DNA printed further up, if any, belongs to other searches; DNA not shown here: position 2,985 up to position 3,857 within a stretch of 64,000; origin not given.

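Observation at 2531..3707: Orphan PhnZ-like HD oxygenase and PhnO-like acetyltransferase appended to a C-P lyase locus, with no PhnY partner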

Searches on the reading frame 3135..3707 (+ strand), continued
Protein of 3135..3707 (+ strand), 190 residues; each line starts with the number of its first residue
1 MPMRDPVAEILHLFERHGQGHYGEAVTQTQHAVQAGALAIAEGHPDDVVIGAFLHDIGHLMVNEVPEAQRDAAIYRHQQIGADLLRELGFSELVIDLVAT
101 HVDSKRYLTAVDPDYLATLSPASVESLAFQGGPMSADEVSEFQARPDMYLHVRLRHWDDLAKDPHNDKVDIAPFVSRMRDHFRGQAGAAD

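Call 23: find_encoding_contigs(protein=P0002, flank=10000, max_places=2)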
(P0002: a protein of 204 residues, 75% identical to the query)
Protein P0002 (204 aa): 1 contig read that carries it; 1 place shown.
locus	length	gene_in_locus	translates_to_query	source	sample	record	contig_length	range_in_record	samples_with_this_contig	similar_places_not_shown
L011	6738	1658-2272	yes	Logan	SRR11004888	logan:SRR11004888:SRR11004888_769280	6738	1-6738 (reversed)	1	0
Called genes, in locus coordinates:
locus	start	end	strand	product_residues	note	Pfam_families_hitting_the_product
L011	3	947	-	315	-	?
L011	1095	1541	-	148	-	PF13527:Acetyltransf_9 (weak), PF00583:Acetyltransf_1, PF13673:Acetyltransf_10, PF13508:Acetyltransf_7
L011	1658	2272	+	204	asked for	PF01966:HD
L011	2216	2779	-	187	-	PF00753:Lactamase_B (weak), PF12706:Lactamase_B_2, PF23023:Anti-Pycsar_Apyc1 (faint)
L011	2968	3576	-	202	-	-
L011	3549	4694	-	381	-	PF01979:Amidohydro_1, PF07969:Amidohydro_3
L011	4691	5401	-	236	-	PF00005:ABC_tran, PF13191:AAA_16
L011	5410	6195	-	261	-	PF00005:ABC_tran, PF13555:AAA_29 (weak), PF13304:AAA_21 (faint)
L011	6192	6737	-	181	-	?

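Call 25: search_protein_families(library=pfam, proteins=[L005:9147-9932:+, L005:8061-9083:+, L003:899-2026:+, L003:2037-3251:+, L003:3014-4273:+, L004:10600-11826:-, L004:11848-12879:-, L004:7155-9827:-, L002:8285-8971:+, L006:7946-8566:+], max_evalue=0.0001)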
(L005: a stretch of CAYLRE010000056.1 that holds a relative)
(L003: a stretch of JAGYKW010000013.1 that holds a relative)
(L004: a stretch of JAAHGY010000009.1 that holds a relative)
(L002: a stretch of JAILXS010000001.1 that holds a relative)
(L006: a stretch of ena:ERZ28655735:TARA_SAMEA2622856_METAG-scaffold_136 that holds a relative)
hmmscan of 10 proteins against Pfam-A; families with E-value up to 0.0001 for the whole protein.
L005:9147-9932:+ (261 aa): 1 family
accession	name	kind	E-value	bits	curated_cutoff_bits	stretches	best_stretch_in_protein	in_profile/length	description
PF05721.19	PhyH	-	1.6e-29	104.2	22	1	13-208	1-213/213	Phytanoyl-CoA dioxygenase (PhyH)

L005:8061-9083:+ (340 aa): 1 family
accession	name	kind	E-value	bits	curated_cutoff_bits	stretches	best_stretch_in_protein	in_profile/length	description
PF00528.27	BPD_transp_1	-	7.9e-11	42.5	26.4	1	165-335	1-176/184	Binding-protein-dependent transport system inner membrane component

L003:899-2026:+ (375 aa): 1 family
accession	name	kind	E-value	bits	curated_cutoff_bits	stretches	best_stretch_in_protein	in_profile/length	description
PF01266.30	DAO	-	3.5e-39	135.7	27.9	1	6-370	2-350/353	FAD dependent oxidoreductase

L003:2037-3251:+ (404 aa): 4 families
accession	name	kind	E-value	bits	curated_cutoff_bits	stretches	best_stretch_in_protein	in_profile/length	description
PF13419.12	HAD_2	-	2.1e-14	54.5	23.8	1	9-182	4-173/178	Haloacid dehalogenase-like hydrolase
PF00702.32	Hydrolase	-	3.1e-14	54.2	26.4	1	5-181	3-191/191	haloacid dehalogenase-like hydrolase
PF13242.12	Hydrolase_like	-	9.4e-07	29.1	22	1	141-210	2-73/75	HAD-hyrolase-like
PF01966.28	HD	-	6.7e-06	26.8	22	1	248-323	3-89/116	HD domain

L003:3014-4273:+ (419 aa): 2 families
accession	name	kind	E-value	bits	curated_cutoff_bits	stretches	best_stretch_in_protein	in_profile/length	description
PF08240.17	ADH_N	-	1.5e-15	57.8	23.5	1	107-227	2-103/104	Alcohol dehydrogenase GroES-like domain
PF00107.32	ADH_zinc_N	-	2.8e-07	31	31.8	1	309-380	59-127/129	Zinc-binding dehydrogenase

L004:10600-11826:- (408 aa): 1 family
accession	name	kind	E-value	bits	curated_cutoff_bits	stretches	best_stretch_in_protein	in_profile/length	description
PF01207.24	Dus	-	1.2e-87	294.4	20.4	1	72-388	2-306/311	Dihydrouridine synthase (Dus)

L004:11848-12879:- (343 aa): 2 families
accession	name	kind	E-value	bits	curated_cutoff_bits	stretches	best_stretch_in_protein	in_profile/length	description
PF02527.21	GidB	-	3.7e-45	154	27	2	132-288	15-158/184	rRNA small subunit methyltransferase G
PF05175.20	MTS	-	6.5e-05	23.1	23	1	156-228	13-85/170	Methyltransferase small domain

L004:7155-9827:- (890 aa): 21 families
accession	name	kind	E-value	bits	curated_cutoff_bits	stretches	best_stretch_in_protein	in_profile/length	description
PF00515.34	TPR_1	-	2.2e-76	249.3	27.8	5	624-655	2-33/34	Tetratricopeptide repeat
PF07719.23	TPR_2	-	5.7e-73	235.5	27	4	624-656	2-34/34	Tetratricopeptide repeat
PF13181.12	TPR_8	-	4.7e-64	207.6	25.7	1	518-544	6-32/34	Tetratricopeptide repeat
PF13432.12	TPR_16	-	2.4e-53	178.5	32.7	4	628-685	2-59/65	Tetratricopeptide repeat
PF13414.12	TPR_11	-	5e-53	177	26.8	2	309-344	5-40/42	TPR repeat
PF13431.12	TPR_17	-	2.3e-46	152.6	24.4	1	320-353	1-34/34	Tetratricopeptide repeat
PF13424.12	TPR_12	-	1.5e-36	124.9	30.1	2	514-575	4-73/77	Tetratricopeptide repeat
PF13428.12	TPR_14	-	3.7e-36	120.3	23.5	0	625-664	3-42/44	Tetratricopeptide repeat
PF14559.12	TPR_19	-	1e-28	99.9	25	2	769-825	2-58/68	Tetratricopeptide repeat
PF13371.12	TPR_9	-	1.3e-27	96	35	1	312-360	9-57/73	Tetratricopeptide repeat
PF13174.12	TPR_6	-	4.5e-25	87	26.3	0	832-862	1-31/33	Tetratricopeptide repeat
PF13176.12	TPR_7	-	1.6e-22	78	27.9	0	630-656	6-32/36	Tetratricopeptide repeat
PF01239.28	PPTA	-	1.2e-17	62.9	29.5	0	639-668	1-30/32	Protein prenyltransferase alpha subunit repeat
PF12895.13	ANAPC3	-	1.3e-17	64.3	27.2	0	753-817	18-81/82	Anaphase-promoting complex, cyclosome, subunit 3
PF03704.23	BTAD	-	3.3e-13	50.7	22.1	0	310-359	74-123/146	Bacterial transcriptional activator domain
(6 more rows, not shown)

L002:8285-8971:+ (228 aa): 4 families
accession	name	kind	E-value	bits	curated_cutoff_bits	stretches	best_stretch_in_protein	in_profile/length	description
PF13419.12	HAD_2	-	5.6e-19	69.4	23.8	1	4-194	1-178/178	Haloacid dehalogenase-like hydrolase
PF00702.32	Hydrolase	-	3.1e-15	57.5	26.4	1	1-188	1-191/191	haloacid dehalogenase-like hydrolase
PF13242.12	Hydrolase_like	-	4.7e-11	42.9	22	1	154-218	10-74/75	HAD-hyrolase-like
PF12710.13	HAD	-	9.8e-08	33.1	27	1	5-185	2-189/189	haloacid dehalogenase-like hydrolase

L006:7946-8566:+ (206 aa): 3 families
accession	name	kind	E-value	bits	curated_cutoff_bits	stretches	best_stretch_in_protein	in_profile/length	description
PF00132.30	Hexapep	-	2.2e-15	56.1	27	1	110-144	2-36/36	Bacterial transferase hexapeptide (six repeats)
PF14602.12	Hexapep_2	-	3.8e-06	27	27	1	109-144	1-34/34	Hexapeptide repeat of succinyl-transferase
PF25084.1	LbH_EIF2B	-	1.6e-05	25.3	54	0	8-72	26-90/105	EIF2B subunit epsilon LbH domain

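Call 32: search_protein_families(library=ncbifam, proteins=[L005:9929-10540:+, L004:9953-10552:+, P0002, P0020, P0024, P0019, P0012, P0027, P0030, P0038], max_evalue=1e-10)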
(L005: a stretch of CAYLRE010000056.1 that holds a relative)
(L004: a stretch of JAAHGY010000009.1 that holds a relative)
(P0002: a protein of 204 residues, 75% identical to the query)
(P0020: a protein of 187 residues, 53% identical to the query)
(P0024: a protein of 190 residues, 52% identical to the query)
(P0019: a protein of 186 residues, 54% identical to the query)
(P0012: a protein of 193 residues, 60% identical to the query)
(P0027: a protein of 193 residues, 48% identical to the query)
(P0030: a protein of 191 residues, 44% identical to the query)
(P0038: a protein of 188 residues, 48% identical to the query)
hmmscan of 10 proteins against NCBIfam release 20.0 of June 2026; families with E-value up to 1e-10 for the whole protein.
L005:9929-10540:+ (203 aa): 3 families
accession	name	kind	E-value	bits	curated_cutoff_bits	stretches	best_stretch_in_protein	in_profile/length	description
NF052439.1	HMPDioxPhnZ1GIM8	equivalog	7e-78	260.6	300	1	1-198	1-199/199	hydroxymethylphosphonate dioxygenase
TIGR03276.1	Phn-HD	hypoth_equivalog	2.1e-52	177.3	214.6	1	25-194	7-176/179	phosphonate degradation HD-domain oxygenase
NF049941.1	HyMthAminphonOxyTmpB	equivalog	3.8e-39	134.4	300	1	33-191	20-177/188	(R)-1-hydroxy-2-trimethylaminoethylphosphonate oxygenase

L004:9953-10552:+ (199 aa): 3 families
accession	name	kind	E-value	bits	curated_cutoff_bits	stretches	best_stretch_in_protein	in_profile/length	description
TIGR03276.1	Phn-HD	hypoth_equivalog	1.6e-71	239.5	214.6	1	16-190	3-177/179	phosphonate degradation HD-domain oxygenase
NF049941.1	HyMthAminphonOxyTmpB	equivalog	4.2e-48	163.6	300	1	22-190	13-181/188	(R)-1-hydroxy-2-trimethylaminoethylphosphonate oxygenase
NF052439.1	HMPDioxPhnZ1GIM8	equivalog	3.2e-46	157.3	300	1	8-184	14-190/199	hydroxymethylphosphonate dioxygenase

P0002 (204 aa): 3 families
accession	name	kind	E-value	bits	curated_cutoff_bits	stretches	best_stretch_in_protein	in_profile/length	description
TIGR03276.1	Phn-HD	hypoth_equivalog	7.2e-57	191.8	214.6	1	8-180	5-177/179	phosphonate degradation HD-domain oxygenase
NF049941.1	HyMthAminphonOxyTmpB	equivalog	7.1e-38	130.2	300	1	10-177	11-178/188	(R)-1-hydroxy-2-trimethylaminoethylphosphonate oxygenase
NF052439.1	HMPDioxPhnZ1GIM8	equivalog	2.7e-36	124.9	300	1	5-163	21-179/199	hydroxymethylphosphonate dioxygenase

P0020 (187 aa): 3 families
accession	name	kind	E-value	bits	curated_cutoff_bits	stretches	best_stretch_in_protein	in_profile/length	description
TIGR03276.1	Phn-HD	hypoth_equivalog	2.5e-55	186.8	214.6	1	6-181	3-178/179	phosphonate degradation HD-domain oxygenase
NF049941.1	HyMthAminphonOxyTmpB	equivalog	6.6e-36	123.8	300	1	8-174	9-175/188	(R)-1-hydroxy-2-trimethylaminoethylphosphonate oxygenase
NF052439.1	HMPDioxPhnZ1GIM8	equivalog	1.7e-34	119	300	1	7-162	23-178/199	hydroxymethylphosphonate dioxygenase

P0024 (190 aa): 3 families
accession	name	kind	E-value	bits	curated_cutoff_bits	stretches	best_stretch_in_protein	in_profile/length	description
TIGR03276.1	Phn-HD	hypoth_equivalog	1.7e-54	184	214.6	1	5-181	2-178/179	phosphonate degradation HD-domain oxygenase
NF049941.1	HyMthAminphonOxyTmpB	equivalog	1.7e-37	129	300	1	3-177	4-178/188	(R)-1-hydroxy-2-trimethylaminoethylphosphonate oxygenase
NF052439.1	HMPDioxPhnZ1GIM8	equivalog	6.9e-37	126.8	300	1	2-163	18-179/199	hydroxymethylphosphonate dioxygenase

P0019 (186 aa): 3 families
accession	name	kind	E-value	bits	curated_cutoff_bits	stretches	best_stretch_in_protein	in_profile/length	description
TIGR03276.1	Phn-HD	hypoth_equivalog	2.1e-55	187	214.6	1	6-181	3-178/179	phosphonate degradation HD-domain oxygenase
NF052439.1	HMPDioxPhnZ1GIM8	equivalog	8.7e-38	129.8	300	1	6-165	22-181/199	hydroxymethylphosphonate dioxygenase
NF049941.1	HyMthAminphonOxyTmpB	equivalog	7.4e-36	123.6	300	1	7-177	8-178/188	(R)-1-hydroxy-2-trimethylaminoethylphosphonate oxygenase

P0012 (193 aa): 3 families
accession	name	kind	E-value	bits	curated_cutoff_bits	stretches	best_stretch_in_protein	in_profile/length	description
TIGR03276.1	Phn-HD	hypoth_equivalog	5.6e-58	195.4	214.6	1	5-181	2-178/179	phosphonate degradation HD-domain oxygenase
NF049941.1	HyMthAminphonOxyTmpB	equivalog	2.6e-38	131.7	300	1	5-174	6-175/188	(R)-1-hydroxy-2-trimethylaminoethylphosphonate oxygenase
NF052439.1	HMPDioxPhnZ1GIM8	equivalog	6.6e-38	130.2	300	1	2-174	18-190/199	hydroxymethylphosphonate dioxygenase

P0027 (193 aa): 3 families
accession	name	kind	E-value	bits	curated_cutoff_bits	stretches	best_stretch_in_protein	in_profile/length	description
TIGR03276.1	Phn-HD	hypoth_equivalog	8.4e-61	204.6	214.6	1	10-187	3-178/179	phosphonate degradation HD-domain oxygenase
NF049941.1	HyMthAminphonOxyTmpB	equivalog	1e-38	133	300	1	7-183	4-182/188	(R)-1-hydroxy-2-trimethylaminoethylphosphonate oxygenase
NF052439.1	HMPDioxPhnZ1GIM8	equivalog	1.1e-33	116.4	300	1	4-182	16-192/199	hydroxymethylphosphonate dioxygenase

P0030 (191 aa): 3 families
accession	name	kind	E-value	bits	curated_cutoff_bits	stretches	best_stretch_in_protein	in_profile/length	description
TIGR03276.1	Phn-HD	hypoth_equivalog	8.2e-65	217.7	214.6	1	9-186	2-177/179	phosphonate degradation HD-domain oxygenase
NF049941.1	HyMthAminphonOxyTmpB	equivalog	2.5e-45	154.5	300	1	7-184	4-179/188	(R)-1-hydroxy-2-trimethylaminoethylphosphonate oxygenase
NF052439.1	HMPDioxPhnZ1GIM8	equivalog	1.3e-33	116.1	300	1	8-180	20-190/199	hydroxymethylphosphonate dioxygenase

P0038 (188 aa): 3 families
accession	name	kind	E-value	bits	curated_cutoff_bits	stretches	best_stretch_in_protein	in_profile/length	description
TIGR03276.1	Phn-HD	hypoth_equivalog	3.9e-65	218.7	214.6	1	5-180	3-178/179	phosphonate degradation HD-domain oxygenase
NF049941.1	HyMthAminphonOxyTmpB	equivalog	5e-37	127.5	300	1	18-166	21-168/188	(R)-1-hydroxy-2-trimethylaminoethylphosphonate oxygenase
NF052439.1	HMPDioxPhnZ1GIM8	equivalog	1.6e-34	119.1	300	1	4-164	21-181/199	hydroxymethylphosphonate dioxygenase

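Call 38: find_related_loci(query=A1, collection=metagenome_contigs, flank=8000)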
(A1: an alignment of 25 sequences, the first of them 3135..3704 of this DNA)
Query A1 (190 aa) in metagenome_contigs; peptide patterns used: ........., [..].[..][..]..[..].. (x = any residue, [..] = any of these).
600 stretches matched a pattern (row limit reached: there are more); 413 encode a relative of the query (tblastn E <= 1e-3); the best 80 are kept; 80 distinct loci.
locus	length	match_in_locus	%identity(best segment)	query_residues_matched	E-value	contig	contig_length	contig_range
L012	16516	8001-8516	49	7-179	1e-45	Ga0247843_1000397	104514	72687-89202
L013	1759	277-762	52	9-170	1e-45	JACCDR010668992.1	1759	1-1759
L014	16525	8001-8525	46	1-171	2e-44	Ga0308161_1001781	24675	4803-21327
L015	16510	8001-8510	49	1-165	8e-44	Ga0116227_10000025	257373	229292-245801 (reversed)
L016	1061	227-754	44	7-180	2e-45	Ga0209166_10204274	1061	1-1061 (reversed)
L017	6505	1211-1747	44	1-179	5e-43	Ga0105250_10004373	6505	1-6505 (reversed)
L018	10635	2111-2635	46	2-172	4e-43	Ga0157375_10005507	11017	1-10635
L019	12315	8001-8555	42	2-185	5e-43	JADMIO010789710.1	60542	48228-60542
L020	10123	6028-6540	47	1-171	6e-43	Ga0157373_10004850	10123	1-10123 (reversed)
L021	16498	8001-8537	43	1-179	7e-43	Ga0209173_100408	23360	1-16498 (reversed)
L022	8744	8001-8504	50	7-170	2e-42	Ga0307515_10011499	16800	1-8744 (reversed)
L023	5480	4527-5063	44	1-179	4e-42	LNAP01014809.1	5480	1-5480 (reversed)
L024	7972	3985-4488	48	7-172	6e-42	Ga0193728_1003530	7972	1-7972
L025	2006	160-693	42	7-182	2e-42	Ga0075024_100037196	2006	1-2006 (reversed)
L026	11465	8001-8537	44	1-179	4e-42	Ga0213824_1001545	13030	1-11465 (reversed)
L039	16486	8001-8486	46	3-162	9e-42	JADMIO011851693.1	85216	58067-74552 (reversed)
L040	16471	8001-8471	49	7-162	2e-41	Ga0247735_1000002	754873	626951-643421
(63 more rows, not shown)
